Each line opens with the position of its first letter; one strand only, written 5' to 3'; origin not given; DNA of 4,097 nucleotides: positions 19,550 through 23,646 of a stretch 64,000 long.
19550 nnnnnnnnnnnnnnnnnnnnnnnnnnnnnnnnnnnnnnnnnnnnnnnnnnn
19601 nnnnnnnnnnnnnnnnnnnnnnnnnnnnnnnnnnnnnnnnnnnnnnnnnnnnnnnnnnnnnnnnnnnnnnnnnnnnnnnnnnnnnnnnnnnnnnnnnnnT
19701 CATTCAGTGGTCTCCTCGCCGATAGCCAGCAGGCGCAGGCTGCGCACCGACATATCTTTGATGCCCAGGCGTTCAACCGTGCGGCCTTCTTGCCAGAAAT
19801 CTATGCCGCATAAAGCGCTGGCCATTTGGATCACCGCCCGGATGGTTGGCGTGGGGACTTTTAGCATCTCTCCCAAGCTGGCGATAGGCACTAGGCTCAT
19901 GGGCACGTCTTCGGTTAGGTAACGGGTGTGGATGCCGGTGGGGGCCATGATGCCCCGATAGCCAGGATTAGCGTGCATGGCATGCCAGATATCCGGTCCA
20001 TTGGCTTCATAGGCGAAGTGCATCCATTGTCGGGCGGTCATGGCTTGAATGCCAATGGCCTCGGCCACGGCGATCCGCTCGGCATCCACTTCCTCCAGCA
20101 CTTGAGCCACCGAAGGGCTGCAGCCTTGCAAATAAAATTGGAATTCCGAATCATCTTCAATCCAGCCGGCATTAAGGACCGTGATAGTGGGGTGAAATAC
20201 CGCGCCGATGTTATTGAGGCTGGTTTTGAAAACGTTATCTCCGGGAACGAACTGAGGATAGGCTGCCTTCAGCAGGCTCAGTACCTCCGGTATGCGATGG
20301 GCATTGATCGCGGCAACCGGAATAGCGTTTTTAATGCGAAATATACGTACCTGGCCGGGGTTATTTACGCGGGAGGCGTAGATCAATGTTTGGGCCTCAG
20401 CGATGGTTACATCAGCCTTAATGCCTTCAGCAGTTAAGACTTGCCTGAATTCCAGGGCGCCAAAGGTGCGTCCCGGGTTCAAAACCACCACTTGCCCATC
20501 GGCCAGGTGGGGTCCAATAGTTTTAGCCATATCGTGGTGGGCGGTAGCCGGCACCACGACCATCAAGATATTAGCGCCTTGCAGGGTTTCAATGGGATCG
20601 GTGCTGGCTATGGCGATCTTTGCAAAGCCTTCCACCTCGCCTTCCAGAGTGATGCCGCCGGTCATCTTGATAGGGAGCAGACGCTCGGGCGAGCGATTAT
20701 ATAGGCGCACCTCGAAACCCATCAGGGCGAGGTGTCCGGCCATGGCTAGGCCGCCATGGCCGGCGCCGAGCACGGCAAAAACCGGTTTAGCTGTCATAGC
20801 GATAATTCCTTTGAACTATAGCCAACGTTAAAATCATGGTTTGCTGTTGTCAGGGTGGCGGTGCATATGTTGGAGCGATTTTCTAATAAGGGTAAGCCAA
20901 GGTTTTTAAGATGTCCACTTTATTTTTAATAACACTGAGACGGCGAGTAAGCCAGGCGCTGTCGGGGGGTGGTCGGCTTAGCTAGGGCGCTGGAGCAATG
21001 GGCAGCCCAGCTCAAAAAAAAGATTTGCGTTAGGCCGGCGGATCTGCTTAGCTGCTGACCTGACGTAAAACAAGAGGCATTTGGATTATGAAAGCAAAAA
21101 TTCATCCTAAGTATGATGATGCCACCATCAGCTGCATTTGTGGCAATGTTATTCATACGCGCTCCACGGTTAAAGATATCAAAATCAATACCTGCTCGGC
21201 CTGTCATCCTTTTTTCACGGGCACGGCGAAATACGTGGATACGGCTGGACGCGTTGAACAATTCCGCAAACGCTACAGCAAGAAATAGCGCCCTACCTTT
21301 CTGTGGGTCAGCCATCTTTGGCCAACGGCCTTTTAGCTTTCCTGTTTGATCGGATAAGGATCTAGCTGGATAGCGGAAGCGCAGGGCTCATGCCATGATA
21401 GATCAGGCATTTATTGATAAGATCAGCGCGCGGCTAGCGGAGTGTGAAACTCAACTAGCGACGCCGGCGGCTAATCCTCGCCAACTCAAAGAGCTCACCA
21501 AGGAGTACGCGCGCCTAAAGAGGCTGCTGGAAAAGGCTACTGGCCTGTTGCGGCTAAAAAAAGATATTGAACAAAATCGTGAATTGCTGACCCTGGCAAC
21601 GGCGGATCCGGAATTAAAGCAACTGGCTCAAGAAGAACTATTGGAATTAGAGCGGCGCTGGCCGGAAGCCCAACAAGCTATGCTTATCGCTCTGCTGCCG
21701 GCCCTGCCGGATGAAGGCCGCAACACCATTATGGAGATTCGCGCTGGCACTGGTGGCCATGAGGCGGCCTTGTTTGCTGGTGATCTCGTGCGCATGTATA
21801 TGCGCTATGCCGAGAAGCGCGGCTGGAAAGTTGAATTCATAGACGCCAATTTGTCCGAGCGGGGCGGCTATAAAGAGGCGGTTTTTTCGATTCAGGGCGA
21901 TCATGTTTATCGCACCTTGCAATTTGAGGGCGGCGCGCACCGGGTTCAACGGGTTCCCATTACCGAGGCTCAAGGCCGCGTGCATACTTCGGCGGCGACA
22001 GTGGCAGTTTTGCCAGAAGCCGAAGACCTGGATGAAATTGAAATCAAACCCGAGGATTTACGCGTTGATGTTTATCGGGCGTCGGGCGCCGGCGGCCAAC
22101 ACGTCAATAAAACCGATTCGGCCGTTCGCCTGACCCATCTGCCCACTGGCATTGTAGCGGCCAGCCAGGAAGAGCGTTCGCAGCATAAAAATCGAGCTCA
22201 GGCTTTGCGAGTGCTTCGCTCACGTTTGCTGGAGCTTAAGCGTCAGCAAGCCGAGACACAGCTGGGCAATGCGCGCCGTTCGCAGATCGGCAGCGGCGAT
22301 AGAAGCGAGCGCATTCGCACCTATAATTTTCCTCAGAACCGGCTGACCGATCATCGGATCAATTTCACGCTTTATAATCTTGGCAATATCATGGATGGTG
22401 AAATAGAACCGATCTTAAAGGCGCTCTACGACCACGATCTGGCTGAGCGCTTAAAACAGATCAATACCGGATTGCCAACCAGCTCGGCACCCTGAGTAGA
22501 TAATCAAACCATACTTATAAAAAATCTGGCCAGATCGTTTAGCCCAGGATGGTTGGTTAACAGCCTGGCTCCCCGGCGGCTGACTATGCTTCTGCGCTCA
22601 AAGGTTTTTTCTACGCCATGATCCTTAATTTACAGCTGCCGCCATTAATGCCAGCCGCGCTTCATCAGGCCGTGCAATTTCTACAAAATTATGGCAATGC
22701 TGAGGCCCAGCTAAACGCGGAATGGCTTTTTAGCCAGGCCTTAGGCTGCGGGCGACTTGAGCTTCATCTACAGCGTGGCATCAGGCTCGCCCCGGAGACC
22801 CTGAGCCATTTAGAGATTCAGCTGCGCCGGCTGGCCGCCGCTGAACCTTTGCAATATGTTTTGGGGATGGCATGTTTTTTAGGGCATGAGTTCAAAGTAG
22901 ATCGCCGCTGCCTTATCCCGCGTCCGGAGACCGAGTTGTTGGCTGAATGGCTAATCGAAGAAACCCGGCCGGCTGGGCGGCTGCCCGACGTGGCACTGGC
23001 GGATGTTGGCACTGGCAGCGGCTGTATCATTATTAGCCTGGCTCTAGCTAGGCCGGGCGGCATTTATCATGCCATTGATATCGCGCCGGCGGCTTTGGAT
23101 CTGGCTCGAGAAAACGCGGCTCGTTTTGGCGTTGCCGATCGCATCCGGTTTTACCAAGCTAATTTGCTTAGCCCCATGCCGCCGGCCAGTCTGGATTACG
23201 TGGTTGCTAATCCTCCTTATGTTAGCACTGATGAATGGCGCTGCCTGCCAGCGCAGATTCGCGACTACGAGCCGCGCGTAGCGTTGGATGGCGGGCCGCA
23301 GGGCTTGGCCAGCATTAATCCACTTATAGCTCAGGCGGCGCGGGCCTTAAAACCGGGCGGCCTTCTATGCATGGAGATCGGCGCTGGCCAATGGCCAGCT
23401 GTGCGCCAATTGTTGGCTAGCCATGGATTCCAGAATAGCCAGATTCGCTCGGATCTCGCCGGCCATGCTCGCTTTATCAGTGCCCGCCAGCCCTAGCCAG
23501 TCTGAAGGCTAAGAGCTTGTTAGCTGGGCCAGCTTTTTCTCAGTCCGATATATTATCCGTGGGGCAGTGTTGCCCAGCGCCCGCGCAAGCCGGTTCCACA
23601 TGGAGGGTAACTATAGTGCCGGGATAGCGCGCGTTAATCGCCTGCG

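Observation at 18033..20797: Translationally coupled opine-dehydrogenase-family gene and a B12-binding-domain protein of unknown catalytic type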

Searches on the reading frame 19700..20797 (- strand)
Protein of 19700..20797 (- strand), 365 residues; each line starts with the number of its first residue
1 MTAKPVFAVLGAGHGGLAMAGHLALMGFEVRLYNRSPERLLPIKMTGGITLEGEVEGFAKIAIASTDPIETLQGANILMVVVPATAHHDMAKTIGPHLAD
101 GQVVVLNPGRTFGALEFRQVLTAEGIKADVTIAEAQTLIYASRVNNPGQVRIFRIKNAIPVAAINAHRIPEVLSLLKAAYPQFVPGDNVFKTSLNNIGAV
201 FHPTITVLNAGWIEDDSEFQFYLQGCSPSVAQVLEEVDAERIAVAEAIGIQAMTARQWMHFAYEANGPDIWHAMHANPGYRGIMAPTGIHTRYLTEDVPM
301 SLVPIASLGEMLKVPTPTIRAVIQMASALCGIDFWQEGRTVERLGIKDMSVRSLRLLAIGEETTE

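Call 6: search_protein_families(library=pfam, proteins=[window:19700-20797:-], max_evalue=1)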
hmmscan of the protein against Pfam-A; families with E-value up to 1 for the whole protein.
window:19700-20797:- (365 aa): 11 families
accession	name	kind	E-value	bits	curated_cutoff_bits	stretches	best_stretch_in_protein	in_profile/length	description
PF02317.23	Octopine_DH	-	1.3e-48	165.2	30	1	187-330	3-150/150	NAD/NADP octopine/nopaline dehydrogenase, alpha-helical domain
PF01210.29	NAD_Gly3P_dh_N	-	2.9e-07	31.1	23.1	1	8-105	3-100/158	NAD-dependent glycerol-3-phosphate dehydrogenase N-terminus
PF02558.23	ApbA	-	2.2e-06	27.8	22.2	1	8-106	2-98/150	Ketopantoate reductase PanE/ApbA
PF03446.21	NAD_binding_2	-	2.7e-06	27.9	21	1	7-105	2-90/161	NAD binding domain of 6-phosphogluconate dehydrogenase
PF03807.23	F420_oxidored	-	5.5e-05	24.1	21.6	1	7-105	2-89/94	NADP oxidoreductase coenzyme F420-dependent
PF13450.12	NAD_binding_8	-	0.018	15.8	21.9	1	9-35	1-27/68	NAD(P)-binding Rossmann-like domain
PF07992.20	Pyr_redox_2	-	0.044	13.6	26.1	1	8-37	4-33/291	Pyridine nucleotide-disulphide oxidoreductase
PF07991.19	KARI_N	-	0.11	12.5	20.6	1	8-109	8-96/165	Acetohydroxy acid isomeroreductase, NADPH-binding domain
PF01134.28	GIDA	-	0.12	11.9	22.1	1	8-40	3-35/391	Glucose inhibited division protein A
PF03721.20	UDPG_MGDP_dh_N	-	0.14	12.2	27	1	8-116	4-129/187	UDP-glucose/GDP-mannose dehydrogenase family, NAD binding domain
PF08546.17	ApbA_C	-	0.63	10.8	22.7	0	228-328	34-123/125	Ketopantoate reductase PanE/ApbA C terminal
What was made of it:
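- On Opine dehydrogenase (Pfam PF02317, CENDH type): 165.2 bits against a cut-off of 30 (call 6).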

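Call 7: search_protein_families(library=ncbifam, proteins=[window:19700-20797:-], max_evalue=1)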
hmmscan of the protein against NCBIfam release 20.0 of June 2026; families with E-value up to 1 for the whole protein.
window:19700-20797:- (365 aa): 32 families (the best 25 are shown)
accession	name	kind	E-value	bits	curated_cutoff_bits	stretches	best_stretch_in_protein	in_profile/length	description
NF000942.0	PRK00094.1-4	subfamily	2.5e-07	30.2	257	1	8-106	6-104/334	NAD(P)H-dependent glycerol-3-phosphate dehydrogenase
NF000946.0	PRK00094.2-4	equivalog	7.6e-07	28.4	455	1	1-105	1-105/342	NAD(P)H-dependent glycerol-3-phosphate dehydrogenase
TIGR00745.1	apbA_panE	subfamily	4.5e-06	26.2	141.35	1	7-106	2-100/305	2-dehydropantoate 2-reductase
NF004311.0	PRK05708.1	equivalog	3.1e-05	23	378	1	7-106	5-102/305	putative 2-dehydropantoate 2-reductase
NF009409.0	PRK12770.1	subfamily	5e-05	22.5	343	1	8-38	22-52/360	putative glutamate synthase subunit beta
NF000941.0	PRK00094.1-3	equivalog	6.3e-05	22.4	423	1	8-105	5-102/336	NAD(P)H-dependent glycerol-3-phosphate dehydrogenase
NF011211.0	PRK14618.1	equivalog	9e-05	21.8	489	1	5-98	5-98/328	NAD(P)H-dependent glycerol-3-phosphate dehydrogenase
NF006083.0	PRK08229.1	equivalog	0.00018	20.6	371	1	7-105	5-104/341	2-dehydropantoate 2-reductase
NF000939.0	PRK00094.1-1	equivalog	0.00019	20.6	473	1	6-105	7-106/339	NAD(P)H-dependent glycerol-3-phosphate dehydrogenase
NF000940.0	PRK00094.1-2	subfamily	0.00039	20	202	1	8-106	4-102/330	NAD(P)H-dependent glycerol-3-phosphate dehydrogenase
NF005089.0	PRK06522.1-4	subfamily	0.0019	17.6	223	1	8-105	4-98/326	2-dehydropantoate 2-reductase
TIGR02734.1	crtI_fam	subfamily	0.006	15.3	238.1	1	8-35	2-29/504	phytoene desaturase family protein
NF005566.0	PRK07236.1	subfamily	0.011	14.7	333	1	4-55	6-55/386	hypothetical protein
NF009410.0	PRK12771.1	subfamily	0.011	14.4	516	1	8-37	142-171/566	NAD(P)-binding protein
NF000944.0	PRK00094.2-2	equivalog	0.014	14.2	603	1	7-109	23-125/371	NAD(P)H-dependent glycerol-3-phosphate dehydrogenase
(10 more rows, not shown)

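Call 35: search_solved_structures(query=window:19703-20797:-, max_evalue=0.01, show_alignments=1)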
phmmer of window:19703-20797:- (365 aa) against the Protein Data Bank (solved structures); distinct sequences matched with E-value up to 0.01: 5.
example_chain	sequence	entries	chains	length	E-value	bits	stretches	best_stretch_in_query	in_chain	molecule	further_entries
1bg6_A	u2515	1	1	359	1.4e-79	270.7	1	5-355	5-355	N-(1-D-CARBOXYLETHYL)-L-NORVALINE DEHYDROGENASE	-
3c7a_A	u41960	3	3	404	2.7e-12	49.5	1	56-338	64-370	Octopine dehydrogenase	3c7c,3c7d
3iqd_B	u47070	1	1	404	3.5e-12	49.1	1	56-338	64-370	Octopine dehydrogenase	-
3hwr_A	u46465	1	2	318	0.00018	23.7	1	7-134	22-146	2-dehydropantoate 2-reductase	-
3k96_A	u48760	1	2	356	0.0066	18.6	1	6-121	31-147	Glycerol-3-phosphate dehydrogenase [NAD(P)+]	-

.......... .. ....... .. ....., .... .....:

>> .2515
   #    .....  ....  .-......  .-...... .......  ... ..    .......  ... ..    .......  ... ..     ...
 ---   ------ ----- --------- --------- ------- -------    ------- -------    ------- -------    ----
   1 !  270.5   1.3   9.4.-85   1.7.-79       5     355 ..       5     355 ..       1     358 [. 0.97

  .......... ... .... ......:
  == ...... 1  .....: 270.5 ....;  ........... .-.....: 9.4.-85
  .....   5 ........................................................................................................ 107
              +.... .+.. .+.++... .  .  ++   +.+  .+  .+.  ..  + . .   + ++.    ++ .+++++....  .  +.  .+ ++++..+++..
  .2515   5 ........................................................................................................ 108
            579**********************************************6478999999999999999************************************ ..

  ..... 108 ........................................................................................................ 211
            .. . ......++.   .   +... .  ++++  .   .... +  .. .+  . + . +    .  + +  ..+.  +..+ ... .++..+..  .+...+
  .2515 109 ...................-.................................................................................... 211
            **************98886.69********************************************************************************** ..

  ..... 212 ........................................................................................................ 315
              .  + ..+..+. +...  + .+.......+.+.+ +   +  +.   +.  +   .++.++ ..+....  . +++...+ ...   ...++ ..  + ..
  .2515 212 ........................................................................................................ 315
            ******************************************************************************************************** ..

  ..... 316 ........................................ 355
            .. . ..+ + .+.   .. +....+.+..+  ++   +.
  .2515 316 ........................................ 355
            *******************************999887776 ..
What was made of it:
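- On Opine dehydrogenase (Pfam PF02317, CENDH type): 1bg6 E=1.4e-79 over residues 5-355 (call 35).
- Closest known: N-. Same: It is collinear over the full length with the 365-aa protein (E=1.4e-79, residues 5-355 of both; call 35).
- Checked: The 365-aa protein is an opine dehydrogenase: PF02317 E=1.3e-48 (call 6), and full-length similarity to Arthrobacter N-(1-D-carboxyethyl)-L-norvaline dehydrogenase 1bg6, E=1.4e-79 (call 35).
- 1bg6 E=1.4e-79 (call 35).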

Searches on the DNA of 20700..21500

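Call 99: search_rna_families(source=window, start=20700, end=21500, threshold=evalue, max_evalue=1)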
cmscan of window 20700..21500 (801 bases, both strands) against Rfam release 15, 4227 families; matches with E-value up to 1: 1.
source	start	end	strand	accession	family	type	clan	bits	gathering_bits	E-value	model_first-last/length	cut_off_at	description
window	20733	20786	+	RF02619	BSnc115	Gene; sRNA;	-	18.4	115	0.55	1-91/91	no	Brucella sRNA 115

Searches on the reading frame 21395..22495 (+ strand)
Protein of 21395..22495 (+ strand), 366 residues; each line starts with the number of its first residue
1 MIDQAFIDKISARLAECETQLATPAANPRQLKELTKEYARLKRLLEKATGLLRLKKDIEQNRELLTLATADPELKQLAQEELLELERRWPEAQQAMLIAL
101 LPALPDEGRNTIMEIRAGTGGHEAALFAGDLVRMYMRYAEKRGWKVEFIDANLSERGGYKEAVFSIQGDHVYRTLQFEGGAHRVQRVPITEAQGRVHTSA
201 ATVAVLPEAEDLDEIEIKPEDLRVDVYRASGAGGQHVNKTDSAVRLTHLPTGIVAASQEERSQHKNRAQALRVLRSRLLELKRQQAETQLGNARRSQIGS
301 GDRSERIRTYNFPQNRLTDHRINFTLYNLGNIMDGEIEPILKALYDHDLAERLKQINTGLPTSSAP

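Call 10: search_protein_families(library=pfam, proteins=[window:21395-22495:+], max_evalue=0.001)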
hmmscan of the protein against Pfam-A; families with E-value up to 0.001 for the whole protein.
window:21395-22495:+ (366 aa): 3 families
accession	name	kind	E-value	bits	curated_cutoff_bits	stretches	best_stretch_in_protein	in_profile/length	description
PF03462.23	PCRF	-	8e-65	218.7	24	1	11-203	2-194/194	PCRF domain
PF00472.26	RF-1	-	2.5e-43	147.2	35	1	214-321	4-116/116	RF-1 domain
PF16326.10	ABC_tran_CTD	-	0.00019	22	32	1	7-49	17-61/69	ABC transporter C-terminal domain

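Call 108: list_cluster_members(proteins=[window:21395-22492:+, window:17071-18033:+, window:11803-12864:-])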
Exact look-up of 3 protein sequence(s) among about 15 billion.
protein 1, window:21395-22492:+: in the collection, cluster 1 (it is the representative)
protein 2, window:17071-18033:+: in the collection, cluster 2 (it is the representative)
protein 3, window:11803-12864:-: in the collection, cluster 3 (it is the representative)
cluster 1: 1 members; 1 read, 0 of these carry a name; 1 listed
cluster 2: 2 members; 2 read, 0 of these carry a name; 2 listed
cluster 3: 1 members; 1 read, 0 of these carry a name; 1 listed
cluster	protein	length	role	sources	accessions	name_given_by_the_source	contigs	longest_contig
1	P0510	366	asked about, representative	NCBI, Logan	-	-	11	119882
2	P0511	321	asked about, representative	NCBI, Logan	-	-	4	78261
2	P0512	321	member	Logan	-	-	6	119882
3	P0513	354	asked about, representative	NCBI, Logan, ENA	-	-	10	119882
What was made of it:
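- Tried and rejected: The organism could not be named, because cluster look-ups carry no names (call 108).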

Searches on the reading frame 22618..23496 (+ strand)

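Call 10: search_protein_families(library=pfam, proteins=[window:22618-23496:+], max_evalue=0.001)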
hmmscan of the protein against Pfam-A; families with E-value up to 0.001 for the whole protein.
window:22618-23496:+ (292 aa): 9 families
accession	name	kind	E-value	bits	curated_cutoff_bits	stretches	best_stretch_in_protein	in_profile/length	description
PF17827.6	PrmC_N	-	1.8e-14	54.5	23.4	1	14-83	2-71/71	PrmC N-terminal domain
PF05175.20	MTS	-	7.3e-14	52.2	23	1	125-204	33-111/170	Methyltransferase small domain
PF13847.12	Methyltransf_31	-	4.6e-12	46.3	27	1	127-253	7-110/145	Methyltransferase domain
PF13649.12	Methyltransf_25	-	7e-10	39.9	27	1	129-209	3-84/97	Methyltransferase domain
PF08242.18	Methyltransf_12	-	7.6e-10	39.8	30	1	129-198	2-72/98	Methyltransferase domain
PF08241.18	Methyltransf_11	-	2.5e-09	38.1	21.2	1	129-198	2-67/95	Methyltransferase domain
PF06325.19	PrmA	-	6.2e-07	29.6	22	1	124-198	162-233/296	Ribosomal protein L11 methyltransferase (PrmA)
PF01170.24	UPF0020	-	5.2e-06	26.7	22.3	1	151-201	80-131/197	RMKL-like, methyltransferase domain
PF12847.13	Methyltransf_18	-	0.00022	21.7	27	1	126-196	17-87/151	Methyltransferase domain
